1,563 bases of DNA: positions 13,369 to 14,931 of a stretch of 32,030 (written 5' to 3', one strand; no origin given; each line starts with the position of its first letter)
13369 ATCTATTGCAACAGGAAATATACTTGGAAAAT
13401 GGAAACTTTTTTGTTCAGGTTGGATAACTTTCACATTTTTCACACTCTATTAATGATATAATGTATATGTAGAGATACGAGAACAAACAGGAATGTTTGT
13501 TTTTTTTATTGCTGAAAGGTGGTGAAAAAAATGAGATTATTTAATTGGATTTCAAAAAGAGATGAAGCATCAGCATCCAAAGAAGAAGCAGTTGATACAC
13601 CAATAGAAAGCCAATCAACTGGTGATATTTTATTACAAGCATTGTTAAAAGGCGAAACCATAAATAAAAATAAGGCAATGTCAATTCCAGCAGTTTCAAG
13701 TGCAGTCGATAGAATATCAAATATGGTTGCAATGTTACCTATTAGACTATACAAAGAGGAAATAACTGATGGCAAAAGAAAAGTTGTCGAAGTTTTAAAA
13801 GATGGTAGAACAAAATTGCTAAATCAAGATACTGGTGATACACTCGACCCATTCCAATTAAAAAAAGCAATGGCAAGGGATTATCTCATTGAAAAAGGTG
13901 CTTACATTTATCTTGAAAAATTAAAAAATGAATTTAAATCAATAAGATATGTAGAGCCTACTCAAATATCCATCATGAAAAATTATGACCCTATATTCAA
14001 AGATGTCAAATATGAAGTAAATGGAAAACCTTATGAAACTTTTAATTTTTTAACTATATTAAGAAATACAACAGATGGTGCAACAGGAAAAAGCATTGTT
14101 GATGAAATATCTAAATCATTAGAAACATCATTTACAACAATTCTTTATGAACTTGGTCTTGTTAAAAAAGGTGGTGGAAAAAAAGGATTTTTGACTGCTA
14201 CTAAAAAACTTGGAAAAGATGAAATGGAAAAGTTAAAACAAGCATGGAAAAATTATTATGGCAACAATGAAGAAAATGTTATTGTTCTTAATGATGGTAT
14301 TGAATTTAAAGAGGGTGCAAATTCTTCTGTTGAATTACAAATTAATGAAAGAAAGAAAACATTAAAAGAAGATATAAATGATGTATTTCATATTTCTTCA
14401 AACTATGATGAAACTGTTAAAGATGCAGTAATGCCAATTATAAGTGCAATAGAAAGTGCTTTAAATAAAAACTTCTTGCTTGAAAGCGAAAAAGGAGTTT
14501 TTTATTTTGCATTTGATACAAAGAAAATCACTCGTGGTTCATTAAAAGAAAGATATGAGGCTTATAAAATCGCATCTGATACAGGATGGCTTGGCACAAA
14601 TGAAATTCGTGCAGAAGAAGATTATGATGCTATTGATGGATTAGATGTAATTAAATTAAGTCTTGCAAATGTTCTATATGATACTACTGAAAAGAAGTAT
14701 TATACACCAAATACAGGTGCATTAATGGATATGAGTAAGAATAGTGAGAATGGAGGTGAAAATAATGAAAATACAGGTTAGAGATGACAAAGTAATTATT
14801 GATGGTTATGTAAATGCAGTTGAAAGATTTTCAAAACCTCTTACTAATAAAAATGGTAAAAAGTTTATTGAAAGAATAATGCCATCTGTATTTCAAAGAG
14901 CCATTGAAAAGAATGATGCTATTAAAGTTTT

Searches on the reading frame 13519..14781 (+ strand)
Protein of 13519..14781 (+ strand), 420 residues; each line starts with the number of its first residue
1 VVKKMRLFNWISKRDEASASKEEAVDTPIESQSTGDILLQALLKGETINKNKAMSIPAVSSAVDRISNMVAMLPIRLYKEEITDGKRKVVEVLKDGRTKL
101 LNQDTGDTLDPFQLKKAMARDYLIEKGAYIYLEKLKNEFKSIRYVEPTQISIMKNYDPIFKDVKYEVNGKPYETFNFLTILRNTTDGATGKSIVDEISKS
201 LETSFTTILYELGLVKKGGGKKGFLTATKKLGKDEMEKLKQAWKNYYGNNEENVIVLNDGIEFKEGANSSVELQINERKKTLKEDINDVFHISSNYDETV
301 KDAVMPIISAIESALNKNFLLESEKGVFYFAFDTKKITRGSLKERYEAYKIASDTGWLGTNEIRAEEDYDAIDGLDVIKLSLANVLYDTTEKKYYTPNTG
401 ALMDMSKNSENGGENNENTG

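Call 11: search_protein_families(library=pfam, proteins=[window:13519-14781:+], max_evalue=0.01)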
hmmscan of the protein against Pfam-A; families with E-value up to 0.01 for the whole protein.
window:13519-14781:+ (420 aa): 1 family
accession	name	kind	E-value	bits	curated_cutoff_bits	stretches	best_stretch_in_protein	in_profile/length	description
PF04860.17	Phage_portal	-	4.9e-43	148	39.1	1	57-368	1-321/321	Phage portal protein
